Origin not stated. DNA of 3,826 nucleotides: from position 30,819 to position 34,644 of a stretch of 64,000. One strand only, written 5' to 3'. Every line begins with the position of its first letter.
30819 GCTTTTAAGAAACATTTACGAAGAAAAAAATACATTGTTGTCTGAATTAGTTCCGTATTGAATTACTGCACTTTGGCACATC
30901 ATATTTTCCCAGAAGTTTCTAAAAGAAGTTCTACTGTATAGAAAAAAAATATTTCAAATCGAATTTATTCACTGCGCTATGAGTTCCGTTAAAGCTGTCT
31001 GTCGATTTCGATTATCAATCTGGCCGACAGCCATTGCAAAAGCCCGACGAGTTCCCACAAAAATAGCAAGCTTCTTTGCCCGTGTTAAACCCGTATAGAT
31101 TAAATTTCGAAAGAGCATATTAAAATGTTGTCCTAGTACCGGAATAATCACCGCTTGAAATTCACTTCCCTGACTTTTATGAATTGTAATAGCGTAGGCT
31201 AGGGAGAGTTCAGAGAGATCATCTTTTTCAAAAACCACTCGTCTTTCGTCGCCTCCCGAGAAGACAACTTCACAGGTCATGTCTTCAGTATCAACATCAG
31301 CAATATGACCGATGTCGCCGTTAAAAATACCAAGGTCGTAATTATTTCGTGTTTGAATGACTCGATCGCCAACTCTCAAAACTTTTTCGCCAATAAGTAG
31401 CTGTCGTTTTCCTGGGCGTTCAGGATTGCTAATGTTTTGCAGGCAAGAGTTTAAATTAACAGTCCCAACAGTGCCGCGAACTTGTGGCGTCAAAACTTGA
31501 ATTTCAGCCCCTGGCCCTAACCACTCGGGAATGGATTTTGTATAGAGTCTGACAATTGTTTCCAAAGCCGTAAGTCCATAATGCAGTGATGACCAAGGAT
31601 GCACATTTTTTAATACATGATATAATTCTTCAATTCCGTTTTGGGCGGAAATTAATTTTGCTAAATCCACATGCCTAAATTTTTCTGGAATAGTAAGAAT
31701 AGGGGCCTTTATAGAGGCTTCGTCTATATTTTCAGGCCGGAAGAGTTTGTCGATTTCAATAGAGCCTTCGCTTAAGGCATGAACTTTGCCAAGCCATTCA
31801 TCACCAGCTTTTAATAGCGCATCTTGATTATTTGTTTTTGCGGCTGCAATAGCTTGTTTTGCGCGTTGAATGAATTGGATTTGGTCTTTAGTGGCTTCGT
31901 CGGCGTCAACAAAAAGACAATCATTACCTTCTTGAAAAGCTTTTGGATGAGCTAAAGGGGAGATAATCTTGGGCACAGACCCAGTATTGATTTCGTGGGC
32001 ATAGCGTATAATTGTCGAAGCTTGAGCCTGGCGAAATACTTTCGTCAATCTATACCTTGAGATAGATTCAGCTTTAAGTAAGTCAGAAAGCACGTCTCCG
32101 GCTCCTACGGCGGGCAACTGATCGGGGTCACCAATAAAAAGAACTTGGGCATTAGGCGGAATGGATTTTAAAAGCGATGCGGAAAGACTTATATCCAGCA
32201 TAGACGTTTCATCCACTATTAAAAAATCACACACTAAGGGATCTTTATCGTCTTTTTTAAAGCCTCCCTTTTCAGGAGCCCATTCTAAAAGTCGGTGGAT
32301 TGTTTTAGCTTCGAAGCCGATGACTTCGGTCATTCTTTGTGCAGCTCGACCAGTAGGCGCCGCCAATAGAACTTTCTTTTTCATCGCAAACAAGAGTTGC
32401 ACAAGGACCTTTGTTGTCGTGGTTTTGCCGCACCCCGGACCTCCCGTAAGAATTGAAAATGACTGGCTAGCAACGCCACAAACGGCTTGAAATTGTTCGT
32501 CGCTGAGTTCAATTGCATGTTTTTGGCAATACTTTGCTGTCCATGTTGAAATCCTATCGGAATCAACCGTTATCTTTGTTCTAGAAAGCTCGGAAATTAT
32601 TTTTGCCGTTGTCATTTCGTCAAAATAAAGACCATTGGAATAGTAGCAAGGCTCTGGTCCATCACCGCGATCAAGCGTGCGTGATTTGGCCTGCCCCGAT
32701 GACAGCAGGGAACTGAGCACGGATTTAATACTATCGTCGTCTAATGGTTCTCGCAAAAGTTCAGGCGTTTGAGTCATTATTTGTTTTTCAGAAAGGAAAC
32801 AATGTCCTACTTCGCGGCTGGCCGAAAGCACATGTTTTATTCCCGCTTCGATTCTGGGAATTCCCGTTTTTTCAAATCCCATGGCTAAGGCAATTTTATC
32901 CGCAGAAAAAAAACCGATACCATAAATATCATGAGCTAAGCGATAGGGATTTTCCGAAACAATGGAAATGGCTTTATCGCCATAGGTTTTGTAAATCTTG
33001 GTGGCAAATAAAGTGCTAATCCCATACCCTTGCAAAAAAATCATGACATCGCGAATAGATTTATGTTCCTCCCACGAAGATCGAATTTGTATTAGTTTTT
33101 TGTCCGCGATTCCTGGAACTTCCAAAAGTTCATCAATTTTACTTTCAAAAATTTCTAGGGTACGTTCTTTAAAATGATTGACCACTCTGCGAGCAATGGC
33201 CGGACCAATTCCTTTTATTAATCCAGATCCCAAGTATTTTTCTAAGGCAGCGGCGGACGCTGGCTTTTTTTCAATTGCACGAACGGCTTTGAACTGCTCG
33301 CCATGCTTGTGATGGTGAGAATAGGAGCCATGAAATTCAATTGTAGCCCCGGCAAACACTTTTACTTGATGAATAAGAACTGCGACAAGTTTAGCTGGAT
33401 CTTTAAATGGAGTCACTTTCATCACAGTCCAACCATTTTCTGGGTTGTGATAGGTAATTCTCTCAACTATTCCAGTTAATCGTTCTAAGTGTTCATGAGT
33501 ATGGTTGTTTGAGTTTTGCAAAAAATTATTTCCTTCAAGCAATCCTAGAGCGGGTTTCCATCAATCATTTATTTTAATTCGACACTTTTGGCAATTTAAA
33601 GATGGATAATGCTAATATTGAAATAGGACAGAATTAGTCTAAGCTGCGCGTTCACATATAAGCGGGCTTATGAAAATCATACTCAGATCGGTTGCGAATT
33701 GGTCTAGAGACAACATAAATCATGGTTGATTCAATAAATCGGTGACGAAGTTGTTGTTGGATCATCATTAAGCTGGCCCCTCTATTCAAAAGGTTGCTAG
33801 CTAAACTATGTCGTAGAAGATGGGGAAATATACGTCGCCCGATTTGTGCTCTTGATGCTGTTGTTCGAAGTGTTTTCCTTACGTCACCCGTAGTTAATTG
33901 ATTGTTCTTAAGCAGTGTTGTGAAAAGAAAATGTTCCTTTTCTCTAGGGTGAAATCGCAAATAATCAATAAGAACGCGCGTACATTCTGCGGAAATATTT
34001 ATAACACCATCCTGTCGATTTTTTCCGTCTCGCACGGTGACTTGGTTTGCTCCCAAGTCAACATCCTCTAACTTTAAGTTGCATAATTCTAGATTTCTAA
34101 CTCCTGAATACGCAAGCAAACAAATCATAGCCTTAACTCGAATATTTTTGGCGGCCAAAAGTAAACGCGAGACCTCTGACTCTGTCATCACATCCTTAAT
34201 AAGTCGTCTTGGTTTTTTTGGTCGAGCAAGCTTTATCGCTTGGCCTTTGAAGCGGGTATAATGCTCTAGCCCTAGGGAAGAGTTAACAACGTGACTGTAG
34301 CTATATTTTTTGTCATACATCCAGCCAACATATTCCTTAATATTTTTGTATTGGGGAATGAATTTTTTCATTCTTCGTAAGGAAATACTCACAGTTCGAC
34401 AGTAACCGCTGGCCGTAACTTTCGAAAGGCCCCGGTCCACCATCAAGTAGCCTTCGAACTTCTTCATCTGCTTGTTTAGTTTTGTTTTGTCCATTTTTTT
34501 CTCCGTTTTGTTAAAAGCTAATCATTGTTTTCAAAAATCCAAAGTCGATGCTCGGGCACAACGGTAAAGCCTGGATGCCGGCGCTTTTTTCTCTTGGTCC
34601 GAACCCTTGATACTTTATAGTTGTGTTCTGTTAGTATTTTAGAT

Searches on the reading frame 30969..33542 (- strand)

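Call 9: search_protein_families(library=pfam, proteins=[window:30969-33542:-], max_evalue=0.001)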
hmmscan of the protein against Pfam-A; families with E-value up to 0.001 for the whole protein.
window:30969-33542:- (857 aa): 10 families
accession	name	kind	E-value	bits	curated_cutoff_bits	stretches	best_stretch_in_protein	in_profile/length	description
PF13604.12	AAA_30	-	1.2e-42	146.3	27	1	345-539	1-189/191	AAA domain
PF13245.12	AAA_19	-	1.2e-41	142.5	25.1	1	350-480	1-133/134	AAA domain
PF14490.11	HHH_RecD2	-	2.1e-34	117.7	27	1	159-249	1-92/92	ATP-dependent RecD2 DNA helicase HHH domain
PF18335.7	SH3_13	-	1.8e-21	76.1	41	1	697-761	1-65/65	ATP-dependent RecD-like DNA helicase SH3 domain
PF13538.12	UvrD_C_2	-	3.1e-19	69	27.4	1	781-829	1-52/52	UvrD-like helicase C-terminal domain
PF23139.1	OB_YrrC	-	3.9e-18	65.6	27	1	20-94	2-76/76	ATP-dependent DNA helicase YrrC, OB-fold domain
PF01443.25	Viral_helicase1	-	1.4e-10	41.8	21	1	364-511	2-135/228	Viral superfamily 1 RNA helicase core domain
PF13086.12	AAA_11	-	7.2e-08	33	27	1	346-404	2-68/257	AAA domain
PF14520.12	HHH_5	-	1.1e-07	32.7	27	1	109-157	7-55/57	Helix-hairpin-helix domain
PF05127.21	NAT10_TcmA_helicase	-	0.00076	19.8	22.7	0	364-460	1-112/176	RNA cytidine acetyltransferase NAT10/TcmA, helicase domain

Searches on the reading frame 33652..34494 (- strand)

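Call 9: search_protein_families(library=pfam, proteins=[window:33652-34494:-], max_evalue=0.001)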
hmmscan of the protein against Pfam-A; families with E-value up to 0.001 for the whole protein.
window:33652-34494:- (280 aa): 1 family
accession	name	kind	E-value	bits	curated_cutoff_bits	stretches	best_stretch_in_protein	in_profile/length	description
PF00589.27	Phage_integrase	-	7.6e-32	110.9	27.1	1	102-263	2-168/172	Phage integrase family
